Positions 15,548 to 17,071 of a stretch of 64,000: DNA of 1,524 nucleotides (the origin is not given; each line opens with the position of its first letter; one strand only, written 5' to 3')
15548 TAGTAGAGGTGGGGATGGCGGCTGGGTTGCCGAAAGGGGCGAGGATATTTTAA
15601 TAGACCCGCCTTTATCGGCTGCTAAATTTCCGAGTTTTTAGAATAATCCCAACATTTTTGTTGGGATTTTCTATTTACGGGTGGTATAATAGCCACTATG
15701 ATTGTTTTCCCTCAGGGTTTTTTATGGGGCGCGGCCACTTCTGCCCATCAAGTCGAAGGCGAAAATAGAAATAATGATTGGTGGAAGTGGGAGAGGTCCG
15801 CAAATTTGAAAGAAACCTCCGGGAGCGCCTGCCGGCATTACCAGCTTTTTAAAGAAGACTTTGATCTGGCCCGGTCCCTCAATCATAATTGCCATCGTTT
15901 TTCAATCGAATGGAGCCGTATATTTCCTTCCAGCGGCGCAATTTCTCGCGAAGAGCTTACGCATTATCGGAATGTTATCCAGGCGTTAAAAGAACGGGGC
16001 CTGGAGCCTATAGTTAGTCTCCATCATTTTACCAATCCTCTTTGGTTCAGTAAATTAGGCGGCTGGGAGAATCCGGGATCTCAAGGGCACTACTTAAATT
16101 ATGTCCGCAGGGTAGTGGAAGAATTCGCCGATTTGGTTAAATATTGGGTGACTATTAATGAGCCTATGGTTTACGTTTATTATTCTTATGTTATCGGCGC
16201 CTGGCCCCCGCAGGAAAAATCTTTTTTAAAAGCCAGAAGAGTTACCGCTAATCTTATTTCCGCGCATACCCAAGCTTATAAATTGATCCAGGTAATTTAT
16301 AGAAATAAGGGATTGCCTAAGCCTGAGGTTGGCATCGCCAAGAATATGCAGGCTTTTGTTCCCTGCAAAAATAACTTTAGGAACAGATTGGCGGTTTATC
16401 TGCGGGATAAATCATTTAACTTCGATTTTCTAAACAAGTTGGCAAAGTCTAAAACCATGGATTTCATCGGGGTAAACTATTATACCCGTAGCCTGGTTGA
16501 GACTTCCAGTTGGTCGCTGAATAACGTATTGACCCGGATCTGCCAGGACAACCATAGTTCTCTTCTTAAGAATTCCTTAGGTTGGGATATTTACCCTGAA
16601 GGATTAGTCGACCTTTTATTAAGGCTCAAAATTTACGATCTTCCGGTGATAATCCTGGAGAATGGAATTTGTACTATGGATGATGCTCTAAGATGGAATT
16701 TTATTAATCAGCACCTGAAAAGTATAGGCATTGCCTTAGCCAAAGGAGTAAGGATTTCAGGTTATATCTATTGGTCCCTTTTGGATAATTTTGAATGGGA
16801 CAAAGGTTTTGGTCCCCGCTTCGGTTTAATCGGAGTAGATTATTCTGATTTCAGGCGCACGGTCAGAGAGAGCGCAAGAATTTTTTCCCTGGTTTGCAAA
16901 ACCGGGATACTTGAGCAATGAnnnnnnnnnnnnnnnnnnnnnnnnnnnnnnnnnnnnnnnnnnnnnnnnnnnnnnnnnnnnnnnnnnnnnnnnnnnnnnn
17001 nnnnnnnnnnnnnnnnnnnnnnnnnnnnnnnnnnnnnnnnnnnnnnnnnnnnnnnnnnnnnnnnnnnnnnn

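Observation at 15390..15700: Self-contained ~200-nt structured RNA with cyclic-di-GMP-riboswitch-like sequence signatures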

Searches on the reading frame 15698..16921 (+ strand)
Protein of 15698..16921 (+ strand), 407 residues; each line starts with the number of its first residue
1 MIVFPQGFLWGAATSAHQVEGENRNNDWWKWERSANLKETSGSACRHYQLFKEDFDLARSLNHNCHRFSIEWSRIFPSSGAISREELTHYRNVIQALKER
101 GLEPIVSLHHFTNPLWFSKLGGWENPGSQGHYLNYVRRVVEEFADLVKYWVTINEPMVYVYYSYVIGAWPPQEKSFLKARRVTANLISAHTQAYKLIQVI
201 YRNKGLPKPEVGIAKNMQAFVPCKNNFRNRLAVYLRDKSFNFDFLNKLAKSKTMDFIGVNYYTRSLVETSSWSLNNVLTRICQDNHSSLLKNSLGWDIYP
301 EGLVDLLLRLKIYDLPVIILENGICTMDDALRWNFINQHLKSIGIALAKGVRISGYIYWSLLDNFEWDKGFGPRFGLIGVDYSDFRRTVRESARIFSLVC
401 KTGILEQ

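Call 8: find_encoding_contigs(protein=window:15698-16921:+, flank=3000, max_places=10)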
Protein window:15698-16921:+ (407 aa): 10 contigs read that carry it; 5 places shown.
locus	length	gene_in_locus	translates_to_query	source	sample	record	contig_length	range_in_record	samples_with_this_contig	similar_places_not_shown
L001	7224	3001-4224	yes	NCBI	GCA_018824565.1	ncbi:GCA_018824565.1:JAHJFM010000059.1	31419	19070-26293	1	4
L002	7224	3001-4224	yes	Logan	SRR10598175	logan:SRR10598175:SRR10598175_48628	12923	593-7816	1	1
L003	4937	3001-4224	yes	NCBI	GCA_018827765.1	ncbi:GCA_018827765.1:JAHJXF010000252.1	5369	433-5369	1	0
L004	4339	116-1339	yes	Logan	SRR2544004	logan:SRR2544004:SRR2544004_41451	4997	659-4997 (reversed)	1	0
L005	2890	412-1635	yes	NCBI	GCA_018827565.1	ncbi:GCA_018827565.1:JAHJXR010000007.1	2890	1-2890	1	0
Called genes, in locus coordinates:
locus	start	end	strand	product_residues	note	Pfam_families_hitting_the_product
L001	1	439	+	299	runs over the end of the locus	PF00294:PfkB, PF08543:Phos_pyr_kin (weak)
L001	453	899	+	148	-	PF09424:YqeY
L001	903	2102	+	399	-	PF05977:MFS_3, PF07690:MFS_1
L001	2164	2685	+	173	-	PF09374:PG_binding_3 (faint), PF01471:PG_binding_1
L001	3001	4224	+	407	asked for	PF00232:Glyco_hydro_1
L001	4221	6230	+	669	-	PF00027:cNMP_binding, PF01734:Patatin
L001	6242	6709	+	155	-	-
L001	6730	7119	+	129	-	PF13279:4HBT_2, PF03061:4HBT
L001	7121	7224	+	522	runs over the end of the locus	PF00209:SNF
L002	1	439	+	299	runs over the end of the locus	PF00294:PfkB, PF08543:Phos_pyr_kin (weak)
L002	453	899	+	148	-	PF09424:YqeY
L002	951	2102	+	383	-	PF05977:MFS_3, PF07690:MFS_1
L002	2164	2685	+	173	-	PF09374:PG_binding_3 (faint), PF01471:PG_binding_1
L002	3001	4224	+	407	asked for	PF00232:Glyco_hydro_1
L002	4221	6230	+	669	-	PF00027:cNMP_binding, PF01734:Patatin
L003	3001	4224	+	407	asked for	PF00232:Glyco_hydro_1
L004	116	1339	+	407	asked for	PF00232:Glyco_hydro_1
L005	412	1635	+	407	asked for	PF00232:Glyco_hydro_1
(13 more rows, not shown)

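Call 9: find_homologous_proteins(query=window:15698-16918:+, max_evalue=1e-40)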
Query window:15698-16918:+ (407 aa): 7864 proteins with E <= 1e-40 among 8000 candidates; the best 120 are listed.
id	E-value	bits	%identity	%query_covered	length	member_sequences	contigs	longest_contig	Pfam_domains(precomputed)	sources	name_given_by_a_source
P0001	9.3e-283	956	100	100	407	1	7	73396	PF00232.25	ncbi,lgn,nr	ncbi:MAG: glycoside hydrolase family 1 protein [Candidatus Omnitrophota bacterium]|nr:glycoside hydr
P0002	2.2e-225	767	79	100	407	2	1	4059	PF00232.25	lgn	-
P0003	5.1e-224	762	78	100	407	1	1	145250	PF00232.25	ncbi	ncbi:MAG: glycoside hydrolase family 1 protein [Candidatus Omnitrophota bacterium]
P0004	2.8e-189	648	67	100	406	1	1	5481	PF00232.25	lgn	-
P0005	8.5e-187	639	64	100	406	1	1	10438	PF00232.25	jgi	jgi:beta-glucosidase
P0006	4.9e-186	637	66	100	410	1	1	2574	PF00232.25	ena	-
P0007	1.1e-185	636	65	100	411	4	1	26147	PF00232.25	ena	-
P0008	1.9e-185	635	65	99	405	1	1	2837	PF00232.25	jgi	-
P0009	1.9e-185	635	63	100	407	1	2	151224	PF00232.25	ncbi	-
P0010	4.1e-185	634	66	100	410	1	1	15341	PF00232.25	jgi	-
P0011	4.4e-185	634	64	100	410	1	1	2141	PF00232.25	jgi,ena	-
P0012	7.0e-185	633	66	100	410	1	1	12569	PF00232.25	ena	-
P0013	1.2e-184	632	63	100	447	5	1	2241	PF00232.25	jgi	jgi:beta-glucosidase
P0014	2.0e-184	632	62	100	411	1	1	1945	PF00232.25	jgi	jgi:beta-glucosidase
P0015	2.0e-184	632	65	100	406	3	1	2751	PF00232.25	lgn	-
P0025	4.9e-183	627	63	100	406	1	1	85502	PF00232.25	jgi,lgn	jgi:beta-glucosidase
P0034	2.4e-182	625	63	100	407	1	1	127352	PF00232.25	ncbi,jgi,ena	ncbi:MAG: glycoside hydrolase family 1 protein [Candidatus Omnitrophota bacterium]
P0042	2.3e-181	622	63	100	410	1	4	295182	PF00232.25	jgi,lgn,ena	jgi:beta-glucosidase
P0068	1.4e-179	616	63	100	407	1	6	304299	PF00232.25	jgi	-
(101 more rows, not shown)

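Call 10: find_encoding_contigs(protein=P0003, flank=2500, max_places=3)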
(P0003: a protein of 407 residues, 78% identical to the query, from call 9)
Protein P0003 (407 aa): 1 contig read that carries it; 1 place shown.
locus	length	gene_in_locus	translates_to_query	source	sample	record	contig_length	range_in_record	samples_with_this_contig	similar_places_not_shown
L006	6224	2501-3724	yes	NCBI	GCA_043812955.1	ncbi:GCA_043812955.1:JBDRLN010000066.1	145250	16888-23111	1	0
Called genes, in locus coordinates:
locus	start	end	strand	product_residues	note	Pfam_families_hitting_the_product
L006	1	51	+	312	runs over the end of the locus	PF00294:PfkB, PF08543:Phos_pyr_kin (weak)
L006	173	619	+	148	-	PF09424:YqeY, PF21050:ARMC9_ARM (weak)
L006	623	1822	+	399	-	PF05977:MFS_3, PF07690:MFS_1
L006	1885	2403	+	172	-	PF09374:PG_binding_3 (faint), PF01471:PG_binding_1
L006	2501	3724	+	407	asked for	PF00232:Glyco_hydro_1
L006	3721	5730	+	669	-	PF00027:cNMP_binding, PF01734:Patatin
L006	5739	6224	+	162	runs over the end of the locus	-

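Call 11: find_encoding_contigs(protein=P0002, flank=2500, max_places=3)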
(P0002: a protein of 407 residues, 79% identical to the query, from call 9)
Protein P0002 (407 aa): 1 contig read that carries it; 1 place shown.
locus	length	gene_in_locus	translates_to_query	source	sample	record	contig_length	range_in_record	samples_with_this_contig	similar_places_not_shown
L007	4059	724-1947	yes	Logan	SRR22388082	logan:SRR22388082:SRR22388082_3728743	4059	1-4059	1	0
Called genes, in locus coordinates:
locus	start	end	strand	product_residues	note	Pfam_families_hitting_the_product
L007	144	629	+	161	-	PF09374:PG_binding_3 (faint), PF01471:PG_binding_1, PF08823:PG_binding_2 (weak)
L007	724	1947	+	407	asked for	PF00232:Glyco_hydro_1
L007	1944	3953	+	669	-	PF00027:cNMP_binding, PF01734:Patatin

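Call 12: find_encoding_contigs(protein=P0004, flank=2500, max_places=3)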
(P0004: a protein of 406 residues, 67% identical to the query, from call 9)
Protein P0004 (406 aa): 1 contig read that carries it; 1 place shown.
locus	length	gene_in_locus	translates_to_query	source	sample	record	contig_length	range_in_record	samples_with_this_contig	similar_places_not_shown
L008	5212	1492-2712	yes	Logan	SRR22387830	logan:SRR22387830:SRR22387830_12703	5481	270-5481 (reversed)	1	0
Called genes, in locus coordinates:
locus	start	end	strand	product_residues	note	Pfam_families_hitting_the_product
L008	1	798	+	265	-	?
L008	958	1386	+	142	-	PF01471:PG_binding_1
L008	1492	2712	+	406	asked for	PF00232:Glyco_hydro_1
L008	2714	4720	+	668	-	PF00027:cNMP_binding, PF13614:AAA_31 (faint), PF01734:Patatin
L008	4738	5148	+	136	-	-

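Call 39: find_encoding_contigs(protein=P0009, flank=2000, max_places=2)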
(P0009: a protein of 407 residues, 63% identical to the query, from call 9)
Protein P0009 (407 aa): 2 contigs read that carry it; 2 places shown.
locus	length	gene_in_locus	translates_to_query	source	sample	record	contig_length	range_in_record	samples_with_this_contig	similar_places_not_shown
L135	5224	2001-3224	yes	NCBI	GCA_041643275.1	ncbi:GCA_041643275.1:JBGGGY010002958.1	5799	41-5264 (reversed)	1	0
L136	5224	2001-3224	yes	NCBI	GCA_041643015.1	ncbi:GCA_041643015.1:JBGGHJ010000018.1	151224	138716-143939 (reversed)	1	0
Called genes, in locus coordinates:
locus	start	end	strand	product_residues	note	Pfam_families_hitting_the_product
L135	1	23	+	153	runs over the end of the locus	PF01750:HycI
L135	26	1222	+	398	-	PF05977:MFS_3, PF07690:MFS_1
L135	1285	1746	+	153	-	PF01471:PG_binding_1, PF09374:PG_binding_3 (faint)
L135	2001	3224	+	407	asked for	PF00232:Glyco_hydro_1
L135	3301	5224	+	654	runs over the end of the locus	?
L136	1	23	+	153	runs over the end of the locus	PF01750:HycI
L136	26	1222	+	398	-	PF05977:MFS_3, PF07690:MFS_1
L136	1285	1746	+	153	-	PF01471:PG_binding_1, PF09374:PG_binding_3 (faint)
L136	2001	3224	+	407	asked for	PF00232:Glyco_hydro_1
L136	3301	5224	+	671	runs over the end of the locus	PF00027:cNMP_binding, PF01734:Patatin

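Call 40: find_encoding_contigs(protein=P0007, flank=2000, max_places=2)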
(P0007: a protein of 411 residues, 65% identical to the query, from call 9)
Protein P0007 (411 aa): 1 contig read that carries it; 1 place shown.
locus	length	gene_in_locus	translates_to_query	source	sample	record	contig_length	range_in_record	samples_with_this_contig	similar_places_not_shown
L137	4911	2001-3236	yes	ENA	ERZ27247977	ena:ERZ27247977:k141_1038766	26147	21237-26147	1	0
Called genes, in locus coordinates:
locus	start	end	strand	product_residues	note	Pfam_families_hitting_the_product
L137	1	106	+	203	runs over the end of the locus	PF13187:Fer4_9 (faint), PF13183:Fer4_8 (faint), PF00037:Fer4, PF14697:Fer4_21, PF12838:Fer4_7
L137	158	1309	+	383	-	PF05977:MFS_3, PF07690:MFS_1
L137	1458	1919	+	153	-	PF01471:PG_binding_1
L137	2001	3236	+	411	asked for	PF00232:Glyco_hydro_1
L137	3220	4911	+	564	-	?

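Call 41: find_encoding_contigs(protein=P0034, flank=2000, max_places=2)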
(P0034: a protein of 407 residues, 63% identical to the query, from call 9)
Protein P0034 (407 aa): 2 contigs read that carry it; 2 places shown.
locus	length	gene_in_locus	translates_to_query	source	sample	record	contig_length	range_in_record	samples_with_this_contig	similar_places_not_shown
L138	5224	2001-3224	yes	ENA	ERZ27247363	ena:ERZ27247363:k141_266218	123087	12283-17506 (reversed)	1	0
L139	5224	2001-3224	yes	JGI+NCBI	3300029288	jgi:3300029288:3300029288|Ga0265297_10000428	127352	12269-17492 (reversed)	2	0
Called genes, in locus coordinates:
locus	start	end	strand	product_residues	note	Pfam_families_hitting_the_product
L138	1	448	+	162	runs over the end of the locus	PF00359:PTS_EIIA_2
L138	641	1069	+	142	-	PF01471:PG_binding_1, PF09374:PG_binding_3 (faint)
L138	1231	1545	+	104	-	-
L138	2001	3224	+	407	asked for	PF00232:Glyco_hydro_1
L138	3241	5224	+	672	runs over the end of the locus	PF00027:cNMP_binding, PF01734:Patatin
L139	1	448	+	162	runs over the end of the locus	PF00359:PTS_EIIA_2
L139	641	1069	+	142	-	PF01471:PG_binding_1, PF09374:PG_binding_3 (faint)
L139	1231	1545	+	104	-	-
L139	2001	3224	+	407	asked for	PF00232:Glyco_hydro_1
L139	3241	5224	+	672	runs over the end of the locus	PF00027:cNMP_binding, PF01734:Patatin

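Call 42: find_encoding_contigs(protein=P0005, flank=2000, max_places=2)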
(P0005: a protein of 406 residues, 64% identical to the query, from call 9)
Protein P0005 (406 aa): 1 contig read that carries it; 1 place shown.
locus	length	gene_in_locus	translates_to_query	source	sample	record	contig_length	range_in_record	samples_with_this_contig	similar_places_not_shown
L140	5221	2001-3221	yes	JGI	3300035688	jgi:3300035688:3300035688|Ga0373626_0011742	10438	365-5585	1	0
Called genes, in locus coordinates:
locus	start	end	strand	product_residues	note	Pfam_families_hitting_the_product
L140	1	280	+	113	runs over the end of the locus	PF03334:PhaG_MnhG_YufB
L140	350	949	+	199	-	PF12797:Fer4_2 (faint), PF00037:Fer4 (weak), PF13237:Fer4_10, PF14697:Fer4_21, PF12838:Fer4_7, PF13187:Fer4_9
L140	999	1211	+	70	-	-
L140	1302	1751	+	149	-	PF01471:PG_binding_1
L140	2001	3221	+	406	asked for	PF00232:Glyco_hydro_1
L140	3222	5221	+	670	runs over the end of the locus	PF00027:cNMP_binding, PF13614:AAA_31 (faint), PF01734:Patatin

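Call 52: find_encoding_contigs(protein=P0042, flank=1200, max_places=3)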
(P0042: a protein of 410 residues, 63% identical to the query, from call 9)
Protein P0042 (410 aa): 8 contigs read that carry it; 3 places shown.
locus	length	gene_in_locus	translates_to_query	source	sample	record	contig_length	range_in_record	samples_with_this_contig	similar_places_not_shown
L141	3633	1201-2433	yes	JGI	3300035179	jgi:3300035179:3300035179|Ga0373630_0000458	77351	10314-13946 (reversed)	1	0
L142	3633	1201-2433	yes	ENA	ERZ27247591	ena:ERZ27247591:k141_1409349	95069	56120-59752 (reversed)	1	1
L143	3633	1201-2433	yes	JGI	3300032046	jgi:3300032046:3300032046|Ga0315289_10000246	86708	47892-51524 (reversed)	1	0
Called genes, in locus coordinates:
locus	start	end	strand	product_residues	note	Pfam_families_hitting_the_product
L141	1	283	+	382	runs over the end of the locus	PF05977:MFS_3, PF07690:MFS_1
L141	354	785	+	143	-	PF01471:PG_binding_1, PF09374:PG_binding_3 (faint)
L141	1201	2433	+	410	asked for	PF00232:Glyco_hydro_1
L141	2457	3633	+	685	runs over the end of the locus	PF00027:cNMP_binding, PF01656:CbiA (faint), PF01734:Patatin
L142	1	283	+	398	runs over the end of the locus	PF05977:MFS_3, PF07690:MFS_1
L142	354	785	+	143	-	PF01471:PG_binding_1, PF09374:PG_binding_3 (faint)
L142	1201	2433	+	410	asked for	PF00232:Glyco_hydro_1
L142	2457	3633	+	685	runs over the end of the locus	PF00027:cNMP_binding, PF01656:CbiA (faint), PF01734:Patatin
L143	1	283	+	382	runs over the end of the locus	PF05977:MFS_3, PF07690:MFS_1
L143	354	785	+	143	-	PF01471:PG_binding_1, PF09374:PG_binding_3 (faint)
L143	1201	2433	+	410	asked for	PF00232:Glyco_hydro_1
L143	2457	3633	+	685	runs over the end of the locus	PF00027:cNMP_binding, PF01656:CbiA (faint), PF01734:Patatin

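Call 53: find_encoding_contigs(protein=P0068, flank=1200, max_places=3)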
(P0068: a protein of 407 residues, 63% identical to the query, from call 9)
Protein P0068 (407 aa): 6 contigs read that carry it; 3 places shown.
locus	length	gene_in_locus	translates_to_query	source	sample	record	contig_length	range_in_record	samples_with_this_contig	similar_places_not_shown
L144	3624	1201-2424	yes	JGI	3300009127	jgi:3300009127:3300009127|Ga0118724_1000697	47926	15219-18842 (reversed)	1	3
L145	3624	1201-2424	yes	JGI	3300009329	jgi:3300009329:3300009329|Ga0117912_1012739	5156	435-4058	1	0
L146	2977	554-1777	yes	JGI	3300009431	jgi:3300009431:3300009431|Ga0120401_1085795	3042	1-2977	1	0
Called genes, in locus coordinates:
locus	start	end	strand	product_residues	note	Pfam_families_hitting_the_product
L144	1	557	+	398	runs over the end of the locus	PF05977:MFS_3, PF07690:MFS_1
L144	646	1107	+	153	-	PF01471:PG_binding_1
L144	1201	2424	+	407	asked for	PF00232:Glyco_hydro_1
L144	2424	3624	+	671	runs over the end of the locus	PF00027:cNMP_binding, PF01734:Patatin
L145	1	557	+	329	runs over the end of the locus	?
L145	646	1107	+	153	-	PF01471:PG_binding_1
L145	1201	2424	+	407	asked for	PF00232:Glyco_hydro_1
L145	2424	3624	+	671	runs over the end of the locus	PF00027:cNMP_binding, PF01734:Patatin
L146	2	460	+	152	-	?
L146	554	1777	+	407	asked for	PF00232:Glyco_hydro_1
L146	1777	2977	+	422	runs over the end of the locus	?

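Call 54: find_encoding_contigs(protein=P0025, flank=1200, max_places=3)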
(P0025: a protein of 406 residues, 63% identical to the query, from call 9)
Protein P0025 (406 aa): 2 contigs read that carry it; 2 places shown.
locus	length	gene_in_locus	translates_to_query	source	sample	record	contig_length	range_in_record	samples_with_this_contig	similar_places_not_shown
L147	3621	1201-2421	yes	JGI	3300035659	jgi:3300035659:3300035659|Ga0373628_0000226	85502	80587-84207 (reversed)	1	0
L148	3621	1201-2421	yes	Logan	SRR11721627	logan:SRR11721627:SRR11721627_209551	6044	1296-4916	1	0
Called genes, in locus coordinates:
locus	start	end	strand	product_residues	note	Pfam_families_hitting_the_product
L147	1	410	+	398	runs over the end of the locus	PF05977:MFS_3, PF07690:MFS_1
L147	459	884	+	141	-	PF01471:PG_binding_1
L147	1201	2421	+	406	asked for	PF00232:Glyco_hydro_1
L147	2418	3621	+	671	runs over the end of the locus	PF00027:cNMP_binding, PF01656:CbiA (weak), PF01734:Patatin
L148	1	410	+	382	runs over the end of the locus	PF05977:MFS_3, PF07690:MFS_1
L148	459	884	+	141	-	PF01471:PG_binding_1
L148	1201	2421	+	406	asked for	PF00232:Glyco_hydro_1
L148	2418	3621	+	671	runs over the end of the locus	PF00027:cNMP_binding, PF01656:CbiA (weak), PF01734:Patatin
